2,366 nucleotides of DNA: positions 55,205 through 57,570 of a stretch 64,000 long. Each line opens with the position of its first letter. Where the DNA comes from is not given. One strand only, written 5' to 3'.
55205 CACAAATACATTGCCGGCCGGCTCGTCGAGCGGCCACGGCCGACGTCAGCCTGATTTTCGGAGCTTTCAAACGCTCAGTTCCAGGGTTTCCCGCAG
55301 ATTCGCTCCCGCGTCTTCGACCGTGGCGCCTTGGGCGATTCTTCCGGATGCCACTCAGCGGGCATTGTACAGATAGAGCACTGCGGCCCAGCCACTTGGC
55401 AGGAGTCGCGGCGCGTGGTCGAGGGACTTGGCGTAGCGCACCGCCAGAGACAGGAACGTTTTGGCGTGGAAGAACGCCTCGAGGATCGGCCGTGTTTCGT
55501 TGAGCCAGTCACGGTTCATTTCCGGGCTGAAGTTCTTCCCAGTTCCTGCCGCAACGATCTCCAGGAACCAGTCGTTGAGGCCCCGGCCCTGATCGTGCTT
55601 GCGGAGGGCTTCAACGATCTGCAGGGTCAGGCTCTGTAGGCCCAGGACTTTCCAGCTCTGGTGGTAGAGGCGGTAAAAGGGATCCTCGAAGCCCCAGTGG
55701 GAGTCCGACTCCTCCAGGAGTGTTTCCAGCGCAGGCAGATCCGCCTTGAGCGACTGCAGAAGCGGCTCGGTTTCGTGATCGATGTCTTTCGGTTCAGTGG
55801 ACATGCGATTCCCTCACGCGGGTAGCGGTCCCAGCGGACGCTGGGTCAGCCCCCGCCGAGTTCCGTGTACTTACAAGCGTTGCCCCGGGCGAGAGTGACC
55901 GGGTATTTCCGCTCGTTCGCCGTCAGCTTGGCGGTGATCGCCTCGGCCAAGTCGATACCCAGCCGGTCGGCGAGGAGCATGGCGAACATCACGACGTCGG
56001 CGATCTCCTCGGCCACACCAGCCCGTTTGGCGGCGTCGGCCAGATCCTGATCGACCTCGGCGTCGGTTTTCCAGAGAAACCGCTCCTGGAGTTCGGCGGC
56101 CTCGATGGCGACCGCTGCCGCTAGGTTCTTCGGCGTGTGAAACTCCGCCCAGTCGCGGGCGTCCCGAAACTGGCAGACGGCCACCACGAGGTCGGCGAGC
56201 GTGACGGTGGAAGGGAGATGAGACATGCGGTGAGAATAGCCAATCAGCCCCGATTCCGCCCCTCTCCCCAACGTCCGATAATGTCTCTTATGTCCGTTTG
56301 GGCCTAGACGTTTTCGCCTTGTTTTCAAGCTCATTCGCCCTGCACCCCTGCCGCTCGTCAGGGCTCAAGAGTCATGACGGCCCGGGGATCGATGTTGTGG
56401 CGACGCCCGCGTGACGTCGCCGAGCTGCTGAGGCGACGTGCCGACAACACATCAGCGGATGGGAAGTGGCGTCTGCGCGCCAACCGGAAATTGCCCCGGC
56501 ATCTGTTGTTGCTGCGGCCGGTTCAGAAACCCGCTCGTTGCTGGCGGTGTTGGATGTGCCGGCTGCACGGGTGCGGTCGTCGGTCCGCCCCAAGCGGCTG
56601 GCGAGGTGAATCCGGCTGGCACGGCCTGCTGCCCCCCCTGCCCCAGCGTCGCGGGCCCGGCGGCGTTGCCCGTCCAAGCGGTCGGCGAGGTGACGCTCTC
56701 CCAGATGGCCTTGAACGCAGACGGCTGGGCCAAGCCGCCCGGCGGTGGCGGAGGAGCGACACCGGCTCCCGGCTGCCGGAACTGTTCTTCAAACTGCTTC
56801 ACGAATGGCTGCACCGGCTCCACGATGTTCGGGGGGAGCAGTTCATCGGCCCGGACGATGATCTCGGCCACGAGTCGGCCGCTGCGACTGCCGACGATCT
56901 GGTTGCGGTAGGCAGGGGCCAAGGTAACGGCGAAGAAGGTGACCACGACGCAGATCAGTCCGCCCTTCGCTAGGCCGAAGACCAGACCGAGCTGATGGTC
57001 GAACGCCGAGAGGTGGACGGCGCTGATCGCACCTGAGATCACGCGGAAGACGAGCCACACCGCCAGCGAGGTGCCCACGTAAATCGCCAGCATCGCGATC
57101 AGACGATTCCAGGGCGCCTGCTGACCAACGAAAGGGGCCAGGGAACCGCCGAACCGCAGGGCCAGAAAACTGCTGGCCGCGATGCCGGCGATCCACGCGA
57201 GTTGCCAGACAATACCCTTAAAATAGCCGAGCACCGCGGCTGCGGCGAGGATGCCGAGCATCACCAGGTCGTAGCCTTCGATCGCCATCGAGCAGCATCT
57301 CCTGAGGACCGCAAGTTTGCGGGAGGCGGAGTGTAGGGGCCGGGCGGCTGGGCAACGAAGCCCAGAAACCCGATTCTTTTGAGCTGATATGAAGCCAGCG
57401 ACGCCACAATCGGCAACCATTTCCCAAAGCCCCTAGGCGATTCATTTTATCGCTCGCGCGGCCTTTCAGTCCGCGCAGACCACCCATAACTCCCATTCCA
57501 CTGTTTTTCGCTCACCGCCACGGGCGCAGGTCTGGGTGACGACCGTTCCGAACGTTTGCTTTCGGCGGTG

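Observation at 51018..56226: Compact defence-type islet: type IIL R-M, BrnT/BrnA, then a convergent pair of a DCTPP1/MazG-like gene and an unknown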

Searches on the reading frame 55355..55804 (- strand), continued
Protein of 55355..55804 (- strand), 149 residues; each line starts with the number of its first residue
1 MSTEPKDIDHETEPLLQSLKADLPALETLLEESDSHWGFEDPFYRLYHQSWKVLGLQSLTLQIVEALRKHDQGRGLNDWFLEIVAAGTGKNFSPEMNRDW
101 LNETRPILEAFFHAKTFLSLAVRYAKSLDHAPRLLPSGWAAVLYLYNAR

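Call 76: find_encoding_contigs(protein=P0155, flank=7000, max_places=3)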
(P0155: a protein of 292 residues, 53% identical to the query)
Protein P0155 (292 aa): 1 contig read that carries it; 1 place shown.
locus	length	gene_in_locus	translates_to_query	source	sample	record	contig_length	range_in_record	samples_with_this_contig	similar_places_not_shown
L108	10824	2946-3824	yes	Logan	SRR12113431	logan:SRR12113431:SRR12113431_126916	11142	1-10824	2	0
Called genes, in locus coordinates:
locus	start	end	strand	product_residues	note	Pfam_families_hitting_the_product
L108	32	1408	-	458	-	PF00589:Phage_integrase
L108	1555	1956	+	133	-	PF13744:HTH_37 (weak), PF13560:HTH_31, PF01381:HTH_3, PF12844:HTH_19, PF13443:HTH_26 (weak)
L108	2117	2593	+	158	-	PF12694:cpYpsA (weak)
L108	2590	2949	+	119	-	-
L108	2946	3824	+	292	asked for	PF20274:cREC_REC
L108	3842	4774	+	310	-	-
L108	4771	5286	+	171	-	-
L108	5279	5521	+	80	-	-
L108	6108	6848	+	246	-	PF00149:Metallophos, PF12850:Metallophos_2 (faint)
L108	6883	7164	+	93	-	PF07927:HicA_toxin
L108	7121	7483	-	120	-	PF12844:HTH_19 (weak), PF13560:HTH_31, PF01381:HTH_3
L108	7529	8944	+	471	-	PF13620:CarboxypepD_reg (weak)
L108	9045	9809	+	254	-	-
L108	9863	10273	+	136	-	-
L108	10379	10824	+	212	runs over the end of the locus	-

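Call 94: search_protein_families(library=pfam, alignment_id=A4, max_evalue=0.0001)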
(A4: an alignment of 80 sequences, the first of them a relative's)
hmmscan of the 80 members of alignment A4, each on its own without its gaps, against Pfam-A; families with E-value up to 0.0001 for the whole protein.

A. member 1, L091:2753-3214:+ (153 aa): 0 families

B. families by the number of members that match (of 80 scanned): 53 families (the first 25 are shown)
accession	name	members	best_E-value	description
PF02540.23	NAD_synthase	2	1.2e-60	NAD synthase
PF13426.13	PAS_9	1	3e-63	PAS domain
PF01653.23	DNA_ligase_aden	1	1.1e-47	NAD-dependent DNA ligase adenylation domain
PF13188.13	PAS_8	1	3.7e-42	PAS domain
PF00989.32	PAS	1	2e-41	PAS fold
PF01743.26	PolyA_pol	1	1.9e-37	Poly A polymerase head domain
PF08447.18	PAS_3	1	6.7e-37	PAS fold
PF00857.26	Isochorismatase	1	1.1e-32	Isochorismatase domain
PF01385.25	OrfB_IS605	1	1.8e-28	Probable transposase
PF02518.31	HATPase_c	1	3.7e-26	Histidine kinase-, DNA gyrase B-, and HSP90-like ATPase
PF00293.34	NUDIX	1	4.8e-24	NUDIX domain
PF07282.18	Cas12f1-like_TNB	1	3.5e-23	Cas12f1-like, TNB domain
PF00383.29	dCMP_cyt_deam_1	1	1.1e-22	Cytidine and deoxycytidylate deaminase zinc-binding region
PF08448.16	PAS_4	1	1.8e-22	PAS fold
PF04446.17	Thg1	1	1.9e-22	tRNAHis guanylyltransferase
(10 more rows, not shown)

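Call 95: search_protein_families(library=pfam, proteins=[L097:5408-5962:+, L098:6414-6974:+, L093:4932-5807:+, L093:6430-6897:+, L091:6464-6973:+, L096:5283-5969:+, L094:5405-5842:+, L099:4877-5299:+, L099:3963-4874:+, L098:7145-8245:+], max_evalue=0.001)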
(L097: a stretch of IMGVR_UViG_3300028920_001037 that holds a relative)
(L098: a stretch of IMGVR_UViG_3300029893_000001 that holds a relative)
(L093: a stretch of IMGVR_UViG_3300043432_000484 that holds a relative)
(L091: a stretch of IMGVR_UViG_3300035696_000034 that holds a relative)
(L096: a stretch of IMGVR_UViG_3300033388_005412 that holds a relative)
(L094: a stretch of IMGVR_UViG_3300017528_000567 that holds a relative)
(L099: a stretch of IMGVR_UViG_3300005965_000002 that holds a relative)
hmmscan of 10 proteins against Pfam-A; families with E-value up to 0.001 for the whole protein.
L097:5408-5962:+ (184 aa): 1 family
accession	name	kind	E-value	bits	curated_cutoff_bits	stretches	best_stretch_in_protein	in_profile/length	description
PF00857.26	Isochorismatase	-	1.1e-32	114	27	1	12-178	5-169/175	Isochorismatase domain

L098:6414-6974:+ (186 aa): 2 families
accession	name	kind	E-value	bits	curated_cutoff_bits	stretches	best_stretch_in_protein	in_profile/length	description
PF06908.16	YpsA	-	2.9e-07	31.1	27.7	1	72-132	71-132/168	YspA SLOG family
PF02481.21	DNA_processg_A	-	1.3e-05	24.9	29.6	1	45-137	73-165/212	DNA recombination-mediator protein A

L093:4932-5807:+ (291 aa): 0 families

L093:6430-6897:+ (155 aa): 0 families

L091:6464-6973:+ (169 aa): 1 family
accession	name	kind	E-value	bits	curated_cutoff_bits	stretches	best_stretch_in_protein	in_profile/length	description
PF02675.21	AdoMet_dc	-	2.1e-06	28.4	25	1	35-115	4-79/107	S-adenosylmethionine decarboxylase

L096:5283-5969:+ (228 aa): 0 families

L094:5405-5842:+ (145 aa): 0 families

L099:4877-5299:+ (140 aa): 0 families

L099:3963-4874:+ (303 aa): 1 family
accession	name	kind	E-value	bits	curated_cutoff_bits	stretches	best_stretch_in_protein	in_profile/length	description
PF01734.28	Patatin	-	1.3e-11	45.6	27.7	1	7-174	3-185/191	Patatin-like phospholipase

L098:7145-8245:+ (366 aa): 3 families
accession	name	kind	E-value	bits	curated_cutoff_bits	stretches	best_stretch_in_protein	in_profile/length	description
PF25106.1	VWA_4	-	9.4e-10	38.7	27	1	9-182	2-168/169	von Willebrand factor A domain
PF00092.34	VWA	-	1.7e-07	32.1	23.8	1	8-187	1-168/174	von Willebrand factor type A domain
PF13519.12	VWA_2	-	0.00043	21.3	27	0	10-122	2-106/107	von Willebrand factor type A domain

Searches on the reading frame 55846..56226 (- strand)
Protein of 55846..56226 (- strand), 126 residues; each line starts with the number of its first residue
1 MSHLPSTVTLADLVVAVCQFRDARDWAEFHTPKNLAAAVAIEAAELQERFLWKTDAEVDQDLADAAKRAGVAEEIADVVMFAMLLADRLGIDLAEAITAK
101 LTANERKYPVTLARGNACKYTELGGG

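Call 15: search_protein_families(library=phrogs, proteins=[window:55846-56226:-], max_evalue=0.1)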
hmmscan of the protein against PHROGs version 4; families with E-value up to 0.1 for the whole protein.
window:55846-56226:- (126 aa): 6 families
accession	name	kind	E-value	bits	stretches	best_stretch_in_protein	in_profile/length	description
phrog_3301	-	other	6.9e-20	72.7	1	10-110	50-163/169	pyrophosphatase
phrog_9147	-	unknown function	0.00029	21.6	1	30-107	19-94/204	-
phrog_715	-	other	0.0013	20.1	1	10-98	6-95/123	MazG-like pyrophosphatase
phrog_9236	-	other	0.013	16.3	1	68-106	144-182/191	pyrophosphatase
phrog_5658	-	other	0.04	14.2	1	70-105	368-403/421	pyrophosphatase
phrog_20165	-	unknown function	0.064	14.3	0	22-54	26-58/78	-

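Call 43: search_solved_structures(query=window:55846-56226:-, max_evalue=0.01)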
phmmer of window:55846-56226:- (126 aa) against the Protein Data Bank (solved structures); distinct sequences matched with E-value up to 0.01: 6.
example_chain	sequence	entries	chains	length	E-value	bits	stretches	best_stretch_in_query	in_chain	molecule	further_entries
6sqw_A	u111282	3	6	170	3e-26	95.1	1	9-124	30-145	dCTP pyrophosphatase 1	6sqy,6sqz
2a3q_A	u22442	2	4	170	3.1e-26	95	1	9-124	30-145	hypothetical protein | Protein RS21-C6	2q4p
4qgp_A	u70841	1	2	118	6.7e-21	77.8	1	12-110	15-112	pyrophosphatase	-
7mu5_A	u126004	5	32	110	1.5e-18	70.2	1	9-109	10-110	dCTP pyrophosphatase 1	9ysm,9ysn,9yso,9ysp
2oie_A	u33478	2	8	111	1.7e-16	63.7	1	9-104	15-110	RS21-C6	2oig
7ody_A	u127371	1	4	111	0.00034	24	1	65-107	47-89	MazG-like pyrophosphohydrolase (MazZ)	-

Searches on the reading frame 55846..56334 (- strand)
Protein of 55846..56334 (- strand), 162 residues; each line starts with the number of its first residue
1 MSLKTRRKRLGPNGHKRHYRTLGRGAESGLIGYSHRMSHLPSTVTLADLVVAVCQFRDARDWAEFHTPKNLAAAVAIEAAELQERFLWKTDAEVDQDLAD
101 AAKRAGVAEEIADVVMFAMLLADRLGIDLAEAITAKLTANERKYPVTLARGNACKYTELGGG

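Call 3: search_protein_families(library=pfam, proteins=[window:55846-56334:-], max_evalue=0.01)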
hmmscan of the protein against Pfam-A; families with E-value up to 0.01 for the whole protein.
window:55846-56334:- (162 aa): 2 families
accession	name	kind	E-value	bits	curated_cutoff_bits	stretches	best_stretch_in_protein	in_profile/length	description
PF12643.12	MazG-like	-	6.3e-18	65.3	27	1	76-159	4-85/85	MazG-like family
PF01503.22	PRA-PH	-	0.0061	17.4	21.3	0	71-133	30-79/86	Phosphoribosyl-ATP pyrophosphohydrolase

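Call 4: search_protein_families(library=padloc, proteins=[window:55846-56334:-], max_evalue=0.01)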
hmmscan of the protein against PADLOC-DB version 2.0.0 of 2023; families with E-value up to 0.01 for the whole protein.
window:55846-56334:- (162 aa): 0 families

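Call 5: search_protein_families(library=ncbifam, proteins=[window:55846-56334:-], max_evalue=0.01)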
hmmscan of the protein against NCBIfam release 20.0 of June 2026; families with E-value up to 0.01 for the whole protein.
window:55846-56334:- (162 aa): 0 families

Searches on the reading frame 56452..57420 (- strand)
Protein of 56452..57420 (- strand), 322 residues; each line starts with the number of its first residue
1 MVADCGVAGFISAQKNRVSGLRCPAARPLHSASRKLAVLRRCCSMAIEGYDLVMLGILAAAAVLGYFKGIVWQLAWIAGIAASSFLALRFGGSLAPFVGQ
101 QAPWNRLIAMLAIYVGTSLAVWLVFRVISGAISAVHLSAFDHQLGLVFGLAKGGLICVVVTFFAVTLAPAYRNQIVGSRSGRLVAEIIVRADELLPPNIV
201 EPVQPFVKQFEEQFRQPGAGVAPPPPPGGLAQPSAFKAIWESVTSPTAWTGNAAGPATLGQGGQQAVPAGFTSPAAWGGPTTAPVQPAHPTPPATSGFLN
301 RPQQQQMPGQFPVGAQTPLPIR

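Call 3: search_protein_families(library=pfam, proteins=[window:56452-57420:-], max_evalue=0.01)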
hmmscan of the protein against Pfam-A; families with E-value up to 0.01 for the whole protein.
window:56452-57420:- (322 aa): 1 family
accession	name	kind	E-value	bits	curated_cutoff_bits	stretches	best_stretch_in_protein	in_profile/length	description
PF02674.22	Colicin_V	-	8.5e-21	74.9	29.3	1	51-184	2-139/144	Colicin V production protein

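Call 5: search_protein_families(library=ncbifam, proteins=[window:56452-57420:-], max_evalue=0.01)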
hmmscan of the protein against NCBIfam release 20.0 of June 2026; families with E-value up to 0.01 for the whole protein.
window:56452-57420:- (322 aa): 2 families
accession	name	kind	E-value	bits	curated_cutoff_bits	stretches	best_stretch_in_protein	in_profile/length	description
NF033740.0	MarP_fam_protase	equivalog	2.5e-06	26.8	250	1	51-242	2-196/390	MarP family serine protease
NF008100.0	PRK10845.1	equivalog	0.003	17.7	264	1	51-169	5-125/162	colicin V production protein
